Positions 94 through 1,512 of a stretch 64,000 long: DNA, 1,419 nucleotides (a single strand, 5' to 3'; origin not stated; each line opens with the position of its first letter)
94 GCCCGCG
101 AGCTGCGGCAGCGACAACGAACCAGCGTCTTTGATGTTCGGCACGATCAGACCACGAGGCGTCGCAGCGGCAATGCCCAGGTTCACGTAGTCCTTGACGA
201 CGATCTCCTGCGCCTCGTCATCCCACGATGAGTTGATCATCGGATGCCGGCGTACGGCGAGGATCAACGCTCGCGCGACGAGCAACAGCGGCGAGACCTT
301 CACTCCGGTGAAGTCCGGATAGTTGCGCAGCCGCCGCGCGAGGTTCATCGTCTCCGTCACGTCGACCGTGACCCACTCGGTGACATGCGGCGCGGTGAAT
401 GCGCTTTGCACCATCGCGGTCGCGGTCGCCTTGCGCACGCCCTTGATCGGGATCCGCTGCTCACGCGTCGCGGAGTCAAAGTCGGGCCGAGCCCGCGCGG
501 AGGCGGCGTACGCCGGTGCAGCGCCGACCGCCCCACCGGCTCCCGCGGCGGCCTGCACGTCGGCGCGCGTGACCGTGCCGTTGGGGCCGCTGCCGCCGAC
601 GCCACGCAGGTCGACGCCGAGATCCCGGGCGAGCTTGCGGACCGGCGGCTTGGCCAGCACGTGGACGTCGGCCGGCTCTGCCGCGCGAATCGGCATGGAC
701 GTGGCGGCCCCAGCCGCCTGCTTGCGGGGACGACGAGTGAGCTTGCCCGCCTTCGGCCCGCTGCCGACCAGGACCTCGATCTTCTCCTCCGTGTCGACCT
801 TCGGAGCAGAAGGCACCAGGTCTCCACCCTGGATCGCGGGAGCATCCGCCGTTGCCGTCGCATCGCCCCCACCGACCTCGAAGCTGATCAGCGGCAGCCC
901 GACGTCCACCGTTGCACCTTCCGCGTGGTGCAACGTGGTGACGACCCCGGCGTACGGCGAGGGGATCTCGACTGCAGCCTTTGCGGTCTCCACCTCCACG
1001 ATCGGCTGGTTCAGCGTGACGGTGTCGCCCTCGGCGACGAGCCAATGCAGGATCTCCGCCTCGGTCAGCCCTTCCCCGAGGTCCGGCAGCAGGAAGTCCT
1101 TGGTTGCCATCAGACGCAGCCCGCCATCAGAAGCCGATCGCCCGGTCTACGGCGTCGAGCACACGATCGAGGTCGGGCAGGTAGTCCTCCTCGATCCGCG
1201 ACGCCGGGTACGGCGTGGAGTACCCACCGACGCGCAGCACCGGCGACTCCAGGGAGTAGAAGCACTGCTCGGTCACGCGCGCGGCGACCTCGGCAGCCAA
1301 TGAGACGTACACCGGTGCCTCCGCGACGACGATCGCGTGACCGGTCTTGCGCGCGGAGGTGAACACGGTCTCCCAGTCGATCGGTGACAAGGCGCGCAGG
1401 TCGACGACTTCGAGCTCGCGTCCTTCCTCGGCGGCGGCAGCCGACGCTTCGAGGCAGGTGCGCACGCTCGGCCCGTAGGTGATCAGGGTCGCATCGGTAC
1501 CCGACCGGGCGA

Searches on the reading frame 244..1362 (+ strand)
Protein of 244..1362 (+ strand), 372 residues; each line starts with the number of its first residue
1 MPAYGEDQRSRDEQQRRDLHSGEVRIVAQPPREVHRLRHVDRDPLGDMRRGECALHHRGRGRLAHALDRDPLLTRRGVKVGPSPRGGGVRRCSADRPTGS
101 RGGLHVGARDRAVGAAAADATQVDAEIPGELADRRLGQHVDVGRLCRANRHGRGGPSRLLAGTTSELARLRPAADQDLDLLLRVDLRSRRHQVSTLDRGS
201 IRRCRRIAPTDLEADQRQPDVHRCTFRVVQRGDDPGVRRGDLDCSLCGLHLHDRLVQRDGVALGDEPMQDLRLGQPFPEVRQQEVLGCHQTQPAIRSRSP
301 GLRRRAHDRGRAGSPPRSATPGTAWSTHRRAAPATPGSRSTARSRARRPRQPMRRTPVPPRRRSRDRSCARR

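Call 63: list_cluster_members(proteins=[window:244-1362:+, window:4744-5667:+, window:8953-11661:+, window:11658-12797:-, window:16061-16924:+, window:37684-39672:+, window:43862-44941:+, window:46259-47695:-, window:54048-55124:+, window:32196-35045:-])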
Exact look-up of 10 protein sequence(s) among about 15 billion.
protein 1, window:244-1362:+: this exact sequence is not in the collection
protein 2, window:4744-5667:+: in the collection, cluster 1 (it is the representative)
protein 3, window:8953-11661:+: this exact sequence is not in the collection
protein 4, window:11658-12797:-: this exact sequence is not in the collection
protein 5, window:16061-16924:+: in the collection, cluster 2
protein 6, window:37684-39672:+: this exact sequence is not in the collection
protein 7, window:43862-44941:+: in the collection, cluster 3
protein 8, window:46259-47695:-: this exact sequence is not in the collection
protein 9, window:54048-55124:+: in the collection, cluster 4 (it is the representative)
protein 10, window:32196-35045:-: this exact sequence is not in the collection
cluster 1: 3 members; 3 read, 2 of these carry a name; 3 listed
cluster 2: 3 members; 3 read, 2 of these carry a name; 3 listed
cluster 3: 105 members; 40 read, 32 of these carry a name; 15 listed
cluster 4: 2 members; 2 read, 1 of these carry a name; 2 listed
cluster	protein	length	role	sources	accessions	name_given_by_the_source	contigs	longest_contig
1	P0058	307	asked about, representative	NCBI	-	-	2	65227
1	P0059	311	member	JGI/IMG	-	probable F420-dependent oxidoreductase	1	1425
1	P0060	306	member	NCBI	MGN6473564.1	MAG: LLM class F420-dependent oxidoreductase [Mycobacteriales bacterium]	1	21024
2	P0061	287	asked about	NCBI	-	-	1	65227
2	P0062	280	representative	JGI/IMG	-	acyl-CoA thioesterase-2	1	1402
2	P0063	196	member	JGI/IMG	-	acyl-CoA thioesterase-2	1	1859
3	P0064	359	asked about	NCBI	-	-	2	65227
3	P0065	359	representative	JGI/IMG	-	myo-inositol-1-phosphate synthase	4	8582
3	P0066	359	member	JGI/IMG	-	myo-inositol-1-phosphate synthase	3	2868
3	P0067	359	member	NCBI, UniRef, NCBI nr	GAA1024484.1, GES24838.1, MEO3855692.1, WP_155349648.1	inositol-3-phosphate synthase [Acrocarpospora pleiomorpha] | Myo-inositol-1-phosphate synthase n=1 Tax=Acrocarpospora pleiomorpha TaxID=90975 ...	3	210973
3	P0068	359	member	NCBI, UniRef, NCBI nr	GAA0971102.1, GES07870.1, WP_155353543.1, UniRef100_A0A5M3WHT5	inositol-3-phosphate synthase [Acrocarpospora macrocephala] | Myo-inositol-1-phosphate synthase n=1 Tax=Acrocarpospora macrocephala TaxID=150177 ...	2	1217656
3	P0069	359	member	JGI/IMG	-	myo-inositol-1-phosphate synthase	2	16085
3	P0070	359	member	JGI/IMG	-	myo-inositol-1-phosphate synthase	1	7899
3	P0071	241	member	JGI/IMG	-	myo-inositol-1-phosphate synthase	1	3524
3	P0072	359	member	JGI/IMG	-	myo-inositol-1-phosphate synthase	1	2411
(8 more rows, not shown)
